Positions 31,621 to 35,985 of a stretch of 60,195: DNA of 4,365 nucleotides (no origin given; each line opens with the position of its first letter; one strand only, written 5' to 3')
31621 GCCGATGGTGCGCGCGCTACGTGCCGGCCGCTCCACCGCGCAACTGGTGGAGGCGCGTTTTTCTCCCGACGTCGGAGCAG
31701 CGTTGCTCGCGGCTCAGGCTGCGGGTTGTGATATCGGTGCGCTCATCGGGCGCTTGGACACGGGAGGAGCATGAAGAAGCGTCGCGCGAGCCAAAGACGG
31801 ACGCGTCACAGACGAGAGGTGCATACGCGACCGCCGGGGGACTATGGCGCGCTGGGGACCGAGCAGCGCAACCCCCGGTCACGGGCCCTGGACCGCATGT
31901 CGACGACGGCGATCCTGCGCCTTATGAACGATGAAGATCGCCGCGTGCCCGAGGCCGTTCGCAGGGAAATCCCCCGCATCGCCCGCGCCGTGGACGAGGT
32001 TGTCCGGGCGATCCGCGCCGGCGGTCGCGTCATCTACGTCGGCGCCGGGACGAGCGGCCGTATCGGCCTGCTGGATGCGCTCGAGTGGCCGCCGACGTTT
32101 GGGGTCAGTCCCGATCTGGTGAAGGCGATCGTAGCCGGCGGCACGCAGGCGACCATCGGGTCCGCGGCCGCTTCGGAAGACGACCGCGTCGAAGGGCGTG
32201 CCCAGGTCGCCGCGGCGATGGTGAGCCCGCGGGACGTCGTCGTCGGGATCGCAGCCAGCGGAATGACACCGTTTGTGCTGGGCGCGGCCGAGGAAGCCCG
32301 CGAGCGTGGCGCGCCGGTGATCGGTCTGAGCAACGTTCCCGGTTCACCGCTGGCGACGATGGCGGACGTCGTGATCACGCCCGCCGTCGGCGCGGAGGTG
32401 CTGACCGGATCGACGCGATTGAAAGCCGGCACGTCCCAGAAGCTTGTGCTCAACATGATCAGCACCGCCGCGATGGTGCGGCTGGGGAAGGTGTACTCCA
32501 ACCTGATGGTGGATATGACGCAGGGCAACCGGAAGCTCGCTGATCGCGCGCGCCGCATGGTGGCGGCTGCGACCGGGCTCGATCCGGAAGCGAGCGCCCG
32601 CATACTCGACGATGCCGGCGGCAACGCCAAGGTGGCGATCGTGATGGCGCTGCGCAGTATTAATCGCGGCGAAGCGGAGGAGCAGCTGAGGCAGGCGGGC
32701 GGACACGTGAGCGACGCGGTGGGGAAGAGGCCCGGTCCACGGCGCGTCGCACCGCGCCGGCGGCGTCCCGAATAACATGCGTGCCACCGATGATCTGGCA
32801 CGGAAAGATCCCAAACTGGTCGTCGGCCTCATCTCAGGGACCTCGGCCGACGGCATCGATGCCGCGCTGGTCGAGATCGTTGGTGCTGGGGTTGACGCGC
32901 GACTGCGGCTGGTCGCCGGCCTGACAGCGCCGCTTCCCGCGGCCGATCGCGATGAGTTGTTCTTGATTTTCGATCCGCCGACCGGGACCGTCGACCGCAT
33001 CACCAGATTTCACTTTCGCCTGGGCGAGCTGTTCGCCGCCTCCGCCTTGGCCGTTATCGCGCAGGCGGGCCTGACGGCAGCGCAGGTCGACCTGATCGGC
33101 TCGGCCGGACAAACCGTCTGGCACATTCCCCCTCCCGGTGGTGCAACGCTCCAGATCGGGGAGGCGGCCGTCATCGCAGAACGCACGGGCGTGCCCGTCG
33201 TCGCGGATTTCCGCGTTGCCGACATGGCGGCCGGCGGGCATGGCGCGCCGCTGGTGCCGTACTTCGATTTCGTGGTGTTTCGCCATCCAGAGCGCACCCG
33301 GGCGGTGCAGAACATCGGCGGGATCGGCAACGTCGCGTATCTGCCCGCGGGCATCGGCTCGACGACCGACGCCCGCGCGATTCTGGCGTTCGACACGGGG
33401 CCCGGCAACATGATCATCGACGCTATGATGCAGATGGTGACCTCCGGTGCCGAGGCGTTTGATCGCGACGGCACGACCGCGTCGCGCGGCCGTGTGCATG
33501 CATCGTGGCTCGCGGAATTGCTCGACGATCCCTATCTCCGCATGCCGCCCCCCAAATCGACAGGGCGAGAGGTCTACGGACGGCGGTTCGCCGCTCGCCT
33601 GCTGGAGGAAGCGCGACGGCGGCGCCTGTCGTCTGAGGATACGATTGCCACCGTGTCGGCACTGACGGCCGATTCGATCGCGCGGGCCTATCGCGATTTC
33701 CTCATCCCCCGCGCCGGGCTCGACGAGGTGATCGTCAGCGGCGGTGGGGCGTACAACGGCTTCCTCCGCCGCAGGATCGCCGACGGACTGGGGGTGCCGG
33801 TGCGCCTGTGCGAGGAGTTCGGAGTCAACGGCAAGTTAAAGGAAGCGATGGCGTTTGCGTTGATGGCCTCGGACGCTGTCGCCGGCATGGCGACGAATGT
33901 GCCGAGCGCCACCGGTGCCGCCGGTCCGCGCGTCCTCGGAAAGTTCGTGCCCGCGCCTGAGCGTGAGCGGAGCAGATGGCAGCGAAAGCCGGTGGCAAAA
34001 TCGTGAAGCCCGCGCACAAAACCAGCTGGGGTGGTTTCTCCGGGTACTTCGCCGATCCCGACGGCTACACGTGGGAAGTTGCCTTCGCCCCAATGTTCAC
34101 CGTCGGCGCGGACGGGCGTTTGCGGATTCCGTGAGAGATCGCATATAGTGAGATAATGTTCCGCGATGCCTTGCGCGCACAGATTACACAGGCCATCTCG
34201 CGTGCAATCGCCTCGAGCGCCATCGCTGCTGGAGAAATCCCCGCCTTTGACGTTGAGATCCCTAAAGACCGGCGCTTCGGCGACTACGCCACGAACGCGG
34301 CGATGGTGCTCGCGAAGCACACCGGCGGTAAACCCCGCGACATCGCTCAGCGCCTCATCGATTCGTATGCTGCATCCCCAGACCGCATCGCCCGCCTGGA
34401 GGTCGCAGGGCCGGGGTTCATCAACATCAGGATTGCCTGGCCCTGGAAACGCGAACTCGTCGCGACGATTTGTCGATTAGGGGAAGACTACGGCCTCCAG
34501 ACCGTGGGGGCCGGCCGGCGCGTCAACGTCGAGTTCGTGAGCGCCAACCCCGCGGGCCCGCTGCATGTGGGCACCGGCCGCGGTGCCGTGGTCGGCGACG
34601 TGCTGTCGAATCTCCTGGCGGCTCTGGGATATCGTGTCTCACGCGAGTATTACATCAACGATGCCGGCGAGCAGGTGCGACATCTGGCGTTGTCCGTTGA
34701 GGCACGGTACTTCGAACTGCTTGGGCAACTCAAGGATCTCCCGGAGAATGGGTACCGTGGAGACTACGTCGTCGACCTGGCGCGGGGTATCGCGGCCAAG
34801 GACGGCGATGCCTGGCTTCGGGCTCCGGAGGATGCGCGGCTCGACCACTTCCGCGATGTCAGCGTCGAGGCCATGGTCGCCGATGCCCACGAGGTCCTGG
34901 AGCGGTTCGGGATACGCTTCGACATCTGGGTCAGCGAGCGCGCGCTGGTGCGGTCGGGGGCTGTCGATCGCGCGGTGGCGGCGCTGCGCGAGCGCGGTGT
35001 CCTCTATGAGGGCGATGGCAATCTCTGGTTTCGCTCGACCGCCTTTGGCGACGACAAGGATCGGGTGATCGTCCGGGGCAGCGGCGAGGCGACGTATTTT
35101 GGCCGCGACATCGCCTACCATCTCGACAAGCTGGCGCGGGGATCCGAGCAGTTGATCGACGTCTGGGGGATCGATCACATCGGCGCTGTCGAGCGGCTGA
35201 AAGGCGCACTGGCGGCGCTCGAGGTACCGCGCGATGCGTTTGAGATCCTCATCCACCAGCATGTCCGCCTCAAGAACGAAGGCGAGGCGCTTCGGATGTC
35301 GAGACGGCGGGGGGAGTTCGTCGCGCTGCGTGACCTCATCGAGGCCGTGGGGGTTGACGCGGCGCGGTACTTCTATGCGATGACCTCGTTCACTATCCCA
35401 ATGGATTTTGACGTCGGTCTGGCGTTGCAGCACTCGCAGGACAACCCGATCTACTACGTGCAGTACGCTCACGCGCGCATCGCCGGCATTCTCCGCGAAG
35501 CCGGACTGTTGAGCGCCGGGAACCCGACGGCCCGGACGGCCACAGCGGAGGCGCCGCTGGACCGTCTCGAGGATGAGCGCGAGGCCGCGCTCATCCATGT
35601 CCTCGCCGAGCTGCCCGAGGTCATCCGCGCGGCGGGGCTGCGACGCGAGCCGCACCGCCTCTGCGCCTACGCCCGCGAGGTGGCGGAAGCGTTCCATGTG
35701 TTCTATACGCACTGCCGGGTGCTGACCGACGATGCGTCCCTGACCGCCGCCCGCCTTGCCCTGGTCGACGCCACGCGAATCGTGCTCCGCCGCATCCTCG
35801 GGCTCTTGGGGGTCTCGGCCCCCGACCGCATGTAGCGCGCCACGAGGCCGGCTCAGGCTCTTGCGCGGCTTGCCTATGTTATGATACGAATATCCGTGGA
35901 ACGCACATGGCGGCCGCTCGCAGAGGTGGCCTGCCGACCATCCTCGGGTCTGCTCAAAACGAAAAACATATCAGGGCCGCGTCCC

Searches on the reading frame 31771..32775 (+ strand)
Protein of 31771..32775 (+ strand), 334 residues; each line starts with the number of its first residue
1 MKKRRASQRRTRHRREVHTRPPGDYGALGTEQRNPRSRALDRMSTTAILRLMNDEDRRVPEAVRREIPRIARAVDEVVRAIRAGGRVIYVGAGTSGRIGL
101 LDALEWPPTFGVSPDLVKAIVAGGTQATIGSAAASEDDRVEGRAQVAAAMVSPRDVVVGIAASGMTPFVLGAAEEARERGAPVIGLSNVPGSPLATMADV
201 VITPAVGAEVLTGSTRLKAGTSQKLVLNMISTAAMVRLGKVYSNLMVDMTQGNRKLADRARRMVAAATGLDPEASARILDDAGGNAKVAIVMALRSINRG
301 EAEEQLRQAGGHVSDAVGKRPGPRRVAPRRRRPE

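Call 68: search_protein_families(library=pfam, proteins=[window:31771-32775:+], max_evalue=0.00001)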
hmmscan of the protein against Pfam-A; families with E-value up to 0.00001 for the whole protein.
window:31771-32775:+ (334 aa): 3 families
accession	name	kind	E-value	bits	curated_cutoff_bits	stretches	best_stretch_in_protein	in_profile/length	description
PF22645.1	GKRP_SIS_N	-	2.5e-16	59.8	27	1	70-172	2-108/113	Glucokinase regulatory protein N-terminal SIS domain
PF13580.11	SIS_2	-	1.9e-12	47.8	27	1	61-187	12-137/138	SIS domain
PF01380.27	SIS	-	2.1e-12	47.4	25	1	148-229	48-127/131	SIS domain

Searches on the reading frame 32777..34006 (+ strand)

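Call 68: search_protein_families(library=pfam, proteins=[window:32777-34006:+], max_evalue=0.00001)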
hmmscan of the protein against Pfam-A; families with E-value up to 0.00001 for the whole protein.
window:32777-34006:+ (409 aa): 1 family
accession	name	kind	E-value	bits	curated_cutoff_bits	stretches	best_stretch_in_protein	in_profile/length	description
PF03702.20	AnmK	-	1.1e-95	321.3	24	1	14-392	2-366/367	Anhydro-N-acetylmuramic acid kinase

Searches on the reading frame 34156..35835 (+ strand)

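Call 68: search_protein_families(library=pfam, proteins=[window:34156-35835:+], max_evalue=0.00001)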
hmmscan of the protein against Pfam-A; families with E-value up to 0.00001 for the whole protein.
window:34156-35835:+ (559 aa): 3 families
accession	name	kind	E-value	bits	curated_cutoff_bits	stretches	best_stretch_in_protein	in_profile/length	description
PF05746.21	DALR_1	-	1.2e-31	109.6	22.3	1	435-559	1-117/117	DALR anticodon binding domain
PF03485.21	Arg_tRNA_synt_N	-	4.9e-22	78.8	21.5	1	9-93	2-85/85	Arginyl tRNA synthetase N terminal domain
PF00750.26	tRNA-synt_1d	-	7.1e-15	55.3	23.3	1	119-328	18-228/349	tRNA synthetases class I (R), catalytic domain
